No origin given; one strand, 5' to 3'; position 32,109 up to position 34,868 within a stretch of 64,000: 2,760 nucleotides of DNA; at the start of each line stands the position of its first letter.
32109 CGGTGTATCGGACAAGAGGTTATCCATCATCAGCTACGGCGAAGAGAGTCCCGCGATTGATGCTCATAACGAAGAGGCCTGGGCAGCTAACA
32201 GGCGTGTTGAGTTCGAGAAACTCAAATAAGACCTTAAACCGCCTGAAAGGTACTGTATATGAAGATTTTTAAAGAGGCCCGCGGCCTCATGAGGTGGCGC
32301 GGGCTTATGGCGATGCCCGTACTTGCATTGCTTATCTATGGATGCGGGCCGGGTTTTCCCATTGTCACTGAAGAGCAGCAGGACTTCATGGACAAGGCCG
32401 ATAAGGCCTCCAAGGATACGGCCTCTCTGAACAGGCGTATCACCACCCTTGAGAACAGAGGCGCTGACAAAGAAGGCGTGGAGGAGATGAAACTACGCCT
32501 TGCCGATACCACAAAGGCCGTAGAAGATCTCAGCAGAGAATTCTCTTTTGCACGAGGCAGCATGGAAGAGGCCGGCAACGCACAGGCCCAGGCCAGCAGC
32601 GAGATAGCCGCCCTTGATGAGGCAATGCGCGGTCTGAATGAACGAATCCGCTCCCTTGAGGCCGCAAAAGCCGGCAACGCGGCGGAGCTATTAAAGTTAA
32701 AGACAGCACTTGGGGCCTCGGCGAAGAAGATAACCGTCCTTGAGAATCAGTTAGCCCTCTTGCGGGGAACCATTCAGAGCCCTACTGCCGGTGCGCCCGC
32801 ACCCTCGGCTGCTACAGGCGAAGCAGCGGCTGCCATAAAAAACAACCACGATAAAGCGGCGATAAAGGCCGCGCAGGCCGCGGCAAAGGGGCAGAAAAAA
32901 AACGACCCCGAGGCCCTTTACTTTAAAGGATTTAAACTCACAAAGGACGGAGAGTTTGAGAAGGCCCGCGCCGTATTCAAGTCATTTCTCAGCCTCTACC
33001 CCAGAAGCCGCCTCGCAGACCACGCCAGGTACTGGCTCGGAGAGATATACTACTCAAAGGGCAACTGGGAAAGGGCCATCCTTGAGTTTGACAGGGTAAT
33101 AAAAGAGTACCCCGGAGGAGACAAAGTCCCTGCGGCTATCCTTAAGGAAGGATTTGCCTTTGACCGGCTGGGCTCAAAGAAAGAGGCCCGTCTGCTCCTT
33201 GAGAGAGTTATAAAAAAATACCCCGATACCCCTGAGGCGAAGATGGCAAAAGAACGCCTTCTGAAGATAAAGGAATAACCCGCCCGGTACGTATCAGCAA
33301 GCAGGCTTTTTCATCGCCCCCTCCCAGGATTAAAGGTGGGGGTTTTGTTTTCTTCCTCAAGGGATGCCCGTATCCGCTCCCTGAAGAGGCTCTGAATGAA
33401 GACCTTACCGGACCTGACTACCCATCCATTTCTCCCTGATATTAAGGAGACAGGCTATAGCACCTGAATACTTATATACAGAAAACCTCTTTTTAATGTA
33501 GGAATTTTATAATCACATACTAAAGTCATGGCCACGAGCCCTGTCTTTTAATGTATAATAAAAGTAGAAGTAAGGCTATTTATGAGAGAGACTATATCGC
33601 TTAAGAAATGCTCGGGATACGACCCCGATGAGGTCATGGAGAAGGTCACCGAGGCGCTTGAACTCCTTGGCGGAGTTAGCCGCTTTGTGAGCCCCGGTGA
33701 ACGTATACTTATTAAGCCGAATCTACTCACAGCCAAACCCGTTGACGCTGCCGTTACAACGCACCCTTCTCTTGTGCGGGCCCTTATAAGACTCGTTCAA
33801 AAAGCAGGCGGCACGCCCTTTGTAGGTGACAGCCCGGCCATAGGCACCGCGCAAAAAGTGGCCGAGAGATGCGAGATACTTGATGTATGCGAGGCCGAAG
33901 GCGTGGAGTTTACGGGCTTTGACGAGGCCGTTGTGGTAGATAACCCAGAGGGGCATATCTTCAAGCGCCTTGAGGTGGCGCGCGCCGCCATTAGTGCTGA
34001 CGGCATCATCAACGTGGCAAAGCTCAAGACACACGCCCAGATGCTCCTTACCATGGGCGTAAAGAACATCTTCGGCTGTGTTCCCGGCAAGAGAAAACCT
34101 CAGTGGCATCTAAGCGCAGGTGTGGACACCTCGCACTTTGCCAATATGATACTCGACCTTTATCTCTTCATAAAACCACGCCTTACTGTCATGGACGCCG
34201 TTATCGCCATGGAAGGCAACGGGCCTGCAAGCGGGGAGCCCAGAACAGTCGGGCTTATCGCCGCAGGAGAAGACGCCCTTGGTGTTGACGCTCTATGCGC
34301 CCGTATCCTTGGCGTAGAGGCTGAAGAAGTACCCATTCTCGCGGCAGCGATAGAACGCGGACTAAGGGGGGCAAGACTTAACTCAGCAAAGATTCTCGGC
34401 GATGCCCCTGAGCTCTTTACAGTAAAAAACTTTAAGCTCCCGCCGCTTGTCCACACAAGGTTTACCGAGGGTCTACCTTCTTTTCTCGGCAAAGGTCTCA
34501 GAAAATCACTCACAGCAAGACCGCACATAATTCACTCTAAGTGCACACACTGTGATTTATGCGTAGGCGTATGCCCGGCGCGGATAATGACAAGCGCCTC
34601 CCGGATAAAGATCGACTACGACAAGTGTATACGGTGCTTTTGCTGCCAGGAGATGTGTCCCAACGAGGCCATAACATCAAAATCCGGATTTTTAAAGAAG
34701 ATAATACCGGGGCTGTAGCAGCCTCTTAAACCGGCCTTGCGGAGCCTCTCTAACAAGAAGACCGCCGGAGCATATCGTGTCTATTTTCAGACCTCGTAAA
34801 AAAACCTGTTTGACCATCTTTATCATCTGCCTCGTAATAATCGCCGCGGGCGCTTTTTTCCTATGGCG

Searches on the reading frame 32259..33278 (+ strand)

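Call 64: search_protein_families(library=pfam, proteins=[window:32259-33278:+], max_evalue=0.00001)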
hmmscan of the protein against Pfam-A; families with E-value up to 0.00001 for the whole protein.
window:32259-33278:+ (339 aa): 8 families
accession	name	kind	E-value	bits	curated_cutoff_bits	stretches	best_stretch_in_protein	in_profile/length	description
PF13174.12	TPR_6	-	4.7e-18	65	26.3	0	256-286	2-32/33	Tetratricopeptide repeat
PF07719.23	TPR_2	-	1.6e-14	53.1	27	0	256-285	3-32/34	Tetratricopeptide repeat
PF13428.12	TPR_14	-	1e-11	44.7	23.5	0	293-330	3-40/44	Tetratricopeptide repeat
PF13432.12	TPR_16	-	5.8e-11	43.1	32.7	1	230-287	10-64/65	Tetratricopeptide repeat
PF14559.12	TPR_19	-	6e-10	39.8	25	0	228-286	2-57/68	Tetratricopeptide repeat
PF13525.12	YfiO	-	1.6e-09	38.3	25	1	215-339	3-138/203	Outer membrane lipoprotein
PF00515.34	TPR_1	-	2.6e-06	27.4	27.8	0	256-285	3-32/34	Tetratricopeptide repeat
PF12895.13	ANAPC3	-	8.9e-06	26.3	27.2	0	255-315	24-80/82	Anaphase-promoting complex, cyclosome, subunit 3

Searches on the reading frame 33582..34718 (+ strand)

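Call 64: search_protein_families(library=pfam, proteins=[window:33582-34718:+], max_evalue=0.00001)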
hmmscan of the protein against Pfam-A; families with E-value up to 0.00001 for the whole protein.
window:33582-34718:+ (378 aa): 5 families
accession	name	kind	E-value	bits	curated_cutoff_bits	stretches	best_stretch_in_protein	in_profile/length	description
PF04015.17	DUF362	-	1.4e-61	208.5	24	1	42-241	1-200/200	Domain of unknown function (DUF362)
PF00037.32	Fer4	-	2.6e-09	37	21.1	0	315-334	2-21/24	4Fe-4S binding domain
PF12797.12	Fer4_2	-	2.6e-07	30.6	24.5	0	341-360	2-21/22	4Fe-4S binding domain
PF13237.11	Fer4_10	-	4.4e-07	30.2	25.5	1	316-360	4-53/53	4Fe-4S dicluster domain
PF12838.12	Fer4_7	-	5.9e-06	27.1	27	0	320-363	1-52/52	4Fe-4S dicluster domain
